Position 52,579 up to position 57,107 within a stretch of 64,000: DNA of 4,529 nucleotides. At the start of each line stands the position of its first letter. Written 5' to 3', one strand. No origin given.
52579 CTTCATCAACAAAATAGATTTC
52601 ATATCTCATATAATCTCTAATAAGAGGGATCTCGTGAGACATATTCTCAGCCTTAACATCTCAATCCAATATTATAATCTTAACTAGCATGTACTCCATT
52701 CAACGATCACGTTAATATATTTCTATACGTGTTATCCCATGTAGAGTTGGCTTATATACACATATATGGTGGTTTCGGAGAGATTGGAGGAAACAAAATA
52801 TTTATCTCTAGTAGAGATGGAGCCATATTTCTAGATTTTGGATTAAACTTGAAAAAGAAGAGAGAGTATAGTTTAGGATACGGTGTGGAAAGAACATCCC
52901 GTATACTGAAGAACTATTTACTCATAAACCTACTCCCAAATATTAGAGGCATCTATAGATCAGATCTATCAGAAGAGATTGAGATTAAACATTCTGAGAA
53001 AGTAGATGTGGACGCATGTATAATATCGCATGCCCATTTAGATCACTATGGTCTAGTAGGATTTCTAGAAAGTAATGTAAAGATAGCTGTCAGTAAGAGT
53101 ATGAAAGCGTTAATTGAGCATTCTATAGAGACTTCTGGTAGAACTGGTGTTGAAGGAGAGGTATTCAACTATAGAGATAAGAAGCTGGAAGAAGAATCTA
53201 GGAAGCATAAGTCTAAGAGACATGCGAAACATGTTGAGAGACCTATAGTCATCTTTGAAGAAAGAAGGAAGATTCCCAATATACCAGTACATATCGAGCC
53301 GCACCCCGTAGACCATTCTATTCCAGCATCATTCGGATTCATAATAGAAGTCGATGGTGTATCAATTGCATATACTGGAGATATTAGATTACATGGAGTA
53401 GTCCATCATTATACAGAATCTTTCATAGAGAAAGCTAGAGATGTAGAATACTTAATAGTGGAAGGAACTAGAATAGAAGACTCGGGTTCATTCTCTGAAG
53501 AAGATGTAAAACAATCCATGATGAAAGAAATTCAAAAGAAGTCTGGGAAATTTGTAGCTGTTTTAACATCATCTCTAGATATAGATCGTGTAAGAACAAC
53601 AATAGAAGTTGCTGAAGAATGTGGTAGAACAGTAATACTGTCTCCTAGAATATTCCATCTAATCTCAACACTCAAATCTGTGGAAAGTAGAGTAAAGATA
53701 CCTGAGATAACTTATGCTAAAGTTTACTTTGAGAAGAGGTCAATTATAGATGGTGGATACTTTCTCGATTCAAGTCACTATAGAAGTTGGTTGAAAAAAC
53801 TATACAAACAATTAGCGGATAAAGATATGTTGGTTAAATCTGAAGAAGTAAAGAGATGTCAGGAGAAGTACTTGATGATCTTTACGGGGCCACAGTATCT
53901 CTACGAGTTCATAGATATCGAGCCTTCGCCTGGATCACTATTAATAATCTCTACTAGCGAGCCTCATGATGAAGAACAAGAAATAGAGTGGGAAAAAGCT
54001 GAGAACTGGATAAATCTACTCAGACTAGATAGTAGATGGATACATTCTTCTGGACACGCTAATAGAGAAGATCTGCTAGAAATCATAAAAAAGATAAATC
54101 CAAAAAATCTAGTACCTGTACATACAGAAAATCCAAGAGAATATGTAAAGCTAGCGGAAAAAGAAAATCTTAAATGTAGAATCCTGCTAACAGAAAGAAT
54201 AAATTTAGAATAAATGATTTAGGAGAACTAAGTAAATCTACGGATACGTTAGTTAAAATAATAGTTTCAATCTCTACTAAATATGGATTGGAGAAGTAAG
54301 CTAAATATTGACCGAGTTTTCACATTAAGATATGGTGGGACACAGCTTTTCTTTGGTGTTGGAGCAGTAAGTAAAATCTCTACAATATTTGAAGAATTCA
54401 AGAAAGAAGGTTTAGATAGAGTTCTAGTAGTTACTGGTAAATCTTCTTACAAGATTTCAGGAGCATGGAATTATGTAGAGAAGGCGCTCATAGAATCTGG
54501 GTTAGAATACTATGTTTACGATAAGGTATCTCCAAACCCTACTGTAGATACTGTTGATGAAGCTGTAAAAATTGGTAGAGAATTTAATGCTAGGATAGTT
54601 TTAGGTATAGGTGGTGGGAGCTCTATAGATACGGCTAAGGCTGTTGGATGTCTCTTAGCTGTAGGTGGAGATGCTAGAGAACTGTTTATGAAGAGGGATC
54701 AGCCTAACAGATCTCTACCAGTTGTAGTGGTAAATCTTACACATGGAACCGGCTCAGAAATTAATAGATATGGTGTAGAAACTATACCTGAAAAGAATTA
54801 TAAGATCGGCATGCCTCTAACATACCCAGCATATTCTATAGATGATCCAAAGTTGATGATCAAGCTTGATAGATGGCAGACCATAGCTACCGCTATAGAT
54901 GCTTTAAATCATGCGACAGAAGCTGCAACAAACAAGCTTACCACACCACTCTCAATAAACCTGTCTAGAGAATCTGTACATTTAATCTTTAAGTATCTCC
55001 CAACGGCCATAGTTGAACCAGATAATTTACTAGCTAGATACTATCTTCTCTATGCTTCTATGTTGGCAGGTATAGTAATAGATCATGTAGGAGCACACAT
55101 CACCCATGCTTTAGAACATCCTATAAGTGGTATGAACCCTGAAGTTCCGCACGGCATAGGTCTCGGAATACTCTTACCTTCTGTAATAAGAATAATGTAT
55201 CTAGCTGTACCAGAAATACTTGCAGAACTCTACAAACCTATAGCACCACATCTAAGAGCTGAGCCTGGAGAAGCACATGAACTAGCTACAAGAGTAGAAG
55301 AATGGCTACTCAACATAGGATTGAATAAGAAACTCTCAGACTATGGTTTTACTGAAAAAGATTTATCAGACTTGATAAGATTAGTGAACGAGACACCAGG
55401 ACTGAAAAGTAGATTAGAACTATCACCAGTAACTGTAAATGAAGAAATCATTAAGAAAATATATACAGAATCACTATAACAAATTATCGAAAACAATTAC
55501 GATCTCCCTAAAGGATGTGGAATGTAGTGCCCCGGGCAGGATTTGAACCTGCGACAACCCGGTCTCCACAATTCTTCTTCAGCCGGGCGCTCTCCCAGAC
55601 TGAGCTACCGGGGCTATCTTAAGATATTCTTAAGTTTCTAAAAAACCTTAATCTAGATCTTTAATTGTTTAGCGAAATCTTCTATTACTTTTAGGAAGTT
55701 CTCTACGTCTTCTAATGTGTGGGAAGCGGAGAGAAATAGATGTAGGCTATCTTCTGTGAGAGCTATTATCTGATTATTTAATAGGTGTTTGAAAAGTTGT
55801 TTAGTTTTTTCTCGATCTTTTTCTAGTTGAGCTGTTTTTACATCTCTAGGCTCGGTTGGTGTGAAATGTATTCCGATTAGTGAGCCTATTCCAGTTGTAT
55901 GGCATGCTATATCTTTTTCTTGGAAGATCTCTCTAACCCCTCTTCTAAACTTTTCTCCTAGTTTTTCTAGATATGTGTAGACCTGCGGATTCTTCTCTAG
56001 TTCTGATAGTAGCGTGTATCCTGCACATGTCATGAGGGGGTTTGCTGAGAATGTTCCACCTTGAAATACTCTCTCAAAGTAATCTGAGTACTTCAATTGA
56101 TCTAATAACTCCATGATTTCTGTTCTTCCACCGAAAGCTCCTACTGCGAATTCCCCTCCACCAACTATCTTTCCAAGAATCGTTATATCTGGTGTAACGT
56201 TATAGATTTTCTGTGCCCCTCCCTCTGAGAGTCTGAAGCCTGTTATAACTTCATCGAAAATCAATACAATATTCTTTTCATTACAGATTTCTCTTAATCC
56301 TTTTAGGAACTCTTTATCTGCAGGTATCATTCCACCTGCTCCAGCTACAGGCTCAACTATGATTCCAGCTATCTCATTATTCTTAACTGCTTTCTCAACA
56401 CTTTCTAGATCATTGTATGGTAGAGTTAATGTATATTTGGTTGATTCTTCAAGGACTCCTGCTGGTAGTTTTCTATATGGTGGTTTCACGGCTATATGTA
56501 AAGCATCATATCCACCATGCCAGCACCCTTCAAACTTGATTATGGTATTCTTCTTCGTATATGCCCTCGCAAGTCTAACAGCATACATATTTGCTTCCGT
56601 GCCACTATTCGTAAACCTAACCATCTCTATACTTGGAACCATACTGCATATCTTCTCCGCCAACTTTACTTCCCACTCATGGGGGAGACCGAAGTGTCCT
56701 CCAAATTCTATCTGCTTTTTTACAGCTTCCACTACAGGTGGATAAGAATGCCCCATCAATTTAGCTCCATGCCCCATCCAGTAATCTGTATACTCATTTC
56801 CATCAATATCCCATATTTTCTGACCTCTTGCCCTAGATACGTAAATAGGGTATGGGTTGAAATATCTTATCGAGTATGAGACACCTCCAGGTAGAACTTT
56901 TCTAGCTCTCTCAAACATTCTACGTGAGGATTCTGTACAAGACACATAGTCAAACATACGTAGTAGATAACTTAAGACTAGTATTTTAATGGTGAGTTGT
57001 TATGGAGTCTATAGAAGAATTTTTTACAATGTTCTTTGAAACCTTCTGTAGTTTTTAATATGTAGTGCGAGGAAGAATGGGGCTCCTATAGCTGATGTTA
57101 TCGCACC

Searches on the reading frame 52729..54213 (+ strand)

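Call 36: search_protein_families(library=pfam, proteins=[window:52729-54213:+])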
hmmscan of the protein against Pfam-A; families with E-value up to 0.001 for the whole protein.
window:52729-54213:+ (494 aa): 4 families
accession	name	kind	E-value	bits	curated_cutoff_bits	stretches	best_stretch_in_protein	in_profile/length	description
PF12706.13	Lactamase_B_2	-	1.5e-12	48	27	1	65-252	4-170/200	Beta-lactamase superfamily domain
PF07521.17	RMMBL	-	8.5e-10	38.9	21.6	1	436-478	9-55/63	Zn-dependent metallo-hydrolase RNA specificity domain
PF13483.12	Lactamase_B_3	-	8.8e-06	26.2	24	0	89-220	32-112/160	Beta-lactamase superfamily domain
PF00753.33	Lactamase_B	-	5.3e-05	23.7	22.7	1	79-221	33-152/196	Metallo-beta-lactamase superfamily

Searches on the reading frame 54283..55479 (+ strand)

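Call 36: search_protein_families(library=pfam, proteins=[window:54283-55479:+])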
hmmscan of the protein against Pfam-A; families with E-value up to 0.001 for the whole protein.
window:54283-55479:+ (398 aa): 3 families
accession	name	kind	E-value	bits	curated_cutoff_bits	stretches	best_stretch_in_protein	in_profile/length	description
PF00465.25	Fe-ADH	-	2.9e-39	134.8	31.3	1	20-189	2-168/168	Iron-containing alcohol dehydrogenase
PF25137.1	ADH_Fe_C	-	1e-29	104.1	27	1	200-396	1-192/194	Fe-containing alcohol dehydrogenase family, C-terminal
PF13685.12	Fe-ADH_2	-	3.9e-09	37.1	28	1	26-123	4-95/149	Iron-containing alcohol dehydrogenase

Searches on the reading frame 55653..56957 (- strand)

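Call 36: search_protein_families(library=pfam, proteins=[window:55653-56957:-])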
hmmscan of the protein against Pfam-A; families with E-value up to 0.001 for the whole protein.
window:55653-56957:- (434 aa): 2 families
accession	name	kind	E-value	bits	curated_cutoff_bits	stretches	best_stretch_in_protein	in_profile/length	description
PF00202.27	Aminotran_3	-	4.5e-68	230.2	30.5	1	35-372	8-357/403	Aminotransferase class-III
PF00155.27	Aminotran_1_2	-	4e-05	23.4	19.7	1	182-425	128-361/361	Aminotransferase class I and II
